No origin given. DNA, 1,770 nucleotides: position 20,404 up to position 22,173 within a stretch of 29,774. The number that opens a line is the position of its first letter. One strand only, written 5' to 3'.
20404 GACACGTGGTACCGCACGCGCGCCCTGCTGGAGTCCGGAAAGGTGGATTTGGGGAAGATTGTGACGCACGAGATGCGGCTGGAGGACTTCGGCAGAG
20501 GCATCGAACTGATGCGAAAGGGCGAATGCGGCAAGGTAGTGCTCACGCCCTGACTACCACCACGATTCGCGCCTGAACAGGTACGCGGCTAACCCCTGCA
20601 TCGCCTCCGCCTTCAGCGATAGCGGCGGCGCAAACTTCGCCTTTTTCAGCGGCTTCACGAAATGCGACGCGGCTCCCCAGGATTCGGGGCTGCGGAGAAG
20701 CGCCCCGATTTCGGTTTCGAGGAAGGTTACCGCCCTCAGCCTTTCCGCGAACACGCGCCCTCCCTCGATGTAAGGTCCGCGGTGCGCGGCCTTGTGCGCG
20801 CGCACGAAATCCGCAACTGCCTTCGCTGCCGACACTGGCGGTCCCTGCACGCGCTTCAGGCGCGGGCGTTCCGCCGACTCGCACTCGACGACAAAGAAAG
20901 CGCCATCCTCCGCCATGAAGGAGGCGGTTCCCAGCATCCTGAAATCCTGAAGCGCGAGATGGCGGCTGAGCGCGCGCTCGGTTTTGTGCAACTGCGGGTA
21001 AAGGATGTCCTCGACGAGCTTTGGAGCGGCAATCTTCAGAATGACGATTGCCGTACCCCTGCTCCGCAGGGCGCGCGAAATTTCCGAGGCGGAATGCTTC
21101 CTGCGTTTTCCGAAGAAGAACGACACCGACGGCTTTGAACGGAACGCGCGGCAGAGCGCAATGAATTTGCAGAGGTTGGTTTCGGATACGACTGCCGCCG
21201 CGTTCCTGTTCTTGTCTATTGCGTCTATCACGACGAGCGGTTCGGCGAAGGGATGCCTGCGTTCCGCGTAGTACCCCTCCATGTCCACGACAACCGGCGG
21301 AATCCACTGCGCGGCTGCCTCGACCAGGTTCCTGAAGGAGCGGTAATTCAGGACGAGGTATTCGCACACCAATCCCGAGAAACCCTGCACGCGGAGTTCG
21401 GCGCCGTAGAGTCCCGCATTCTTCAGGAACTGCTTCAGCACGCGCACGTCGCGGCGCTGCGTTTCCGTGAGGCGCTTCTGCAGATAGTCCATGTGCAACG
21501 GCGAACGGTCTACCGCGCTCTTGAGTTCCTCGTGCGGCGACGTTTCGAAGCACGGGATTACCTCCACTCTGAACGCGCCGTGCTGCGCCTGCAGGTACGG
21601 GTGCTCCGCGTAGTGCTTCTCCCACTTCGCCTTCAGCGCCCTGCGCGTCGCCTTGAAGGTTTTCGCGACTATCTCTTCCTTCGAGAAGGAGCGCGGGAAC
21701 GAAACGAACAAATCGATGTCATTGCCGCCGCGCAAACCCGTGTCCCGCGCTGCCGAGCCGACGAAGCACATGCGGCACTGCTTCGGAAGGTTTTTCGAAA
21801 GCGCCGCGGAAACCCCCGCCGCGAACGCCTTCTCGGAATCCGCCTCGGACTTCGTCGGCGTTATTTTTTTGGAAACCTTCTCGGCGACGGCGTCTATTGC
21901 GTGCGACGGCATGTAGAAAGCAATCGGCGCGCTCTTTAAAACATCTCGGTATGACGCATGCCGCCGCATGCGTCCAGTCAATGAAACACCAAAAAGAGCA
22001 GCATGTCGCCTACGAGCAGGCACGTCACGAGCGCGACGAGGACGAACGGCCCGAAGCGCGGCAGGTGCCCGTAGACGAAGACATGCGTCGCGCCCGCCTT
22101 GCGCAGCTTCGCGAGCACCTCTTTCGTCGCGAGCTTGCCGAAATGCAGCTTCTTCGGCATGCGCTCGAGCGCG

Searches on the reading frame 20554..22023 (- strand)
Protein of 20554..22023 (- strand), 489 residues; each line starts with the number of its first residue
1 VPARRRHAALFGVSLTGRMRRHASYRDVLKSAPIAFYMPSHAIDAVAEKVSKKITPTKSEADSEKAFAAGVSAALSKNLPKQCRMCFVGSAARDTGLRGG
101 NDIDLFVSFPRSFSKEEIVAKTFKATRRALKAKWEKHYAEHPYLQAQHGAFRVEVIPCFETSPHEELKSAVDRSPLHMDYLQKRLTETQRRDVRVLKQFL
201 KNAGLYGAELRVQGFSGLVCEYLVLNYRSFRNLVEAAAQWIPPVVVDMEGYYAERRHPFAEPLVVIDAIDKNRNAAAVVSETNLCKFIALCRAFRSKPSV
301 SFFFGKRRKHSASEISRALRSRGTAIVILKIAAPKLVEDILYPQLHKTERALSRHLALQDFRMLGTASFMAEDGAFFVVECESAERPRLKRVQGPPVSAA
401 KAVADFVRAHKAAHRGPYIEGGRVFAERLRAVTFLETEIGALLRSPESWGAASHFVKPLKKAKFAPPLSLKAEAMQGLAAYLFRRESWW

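Call 13: search_protein_families(library=pfam, proteins=[window:20554-22023:-])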
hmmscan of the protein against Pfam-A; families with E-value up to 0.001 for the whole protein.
window:20554-22023:- (489 aa): 3 families
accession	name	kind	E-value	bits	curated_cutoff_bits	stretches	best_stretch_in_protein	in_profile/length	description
PF09249.16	tRNA_NucTransf2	-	3.7e-39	133.9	27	1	192-304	2-113/113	tRNA nucleotidyltransferase, second domain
PF21133.2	CAA_C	-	9.8e-28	97.1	22.2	1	322-439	1-116/144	CCA-adding enzyme, C-terminal domain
PF01909.29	NTP_transf_2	-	5.4e-07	30.4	21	1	77-176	10-92/93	Nucleotidyltransferase domain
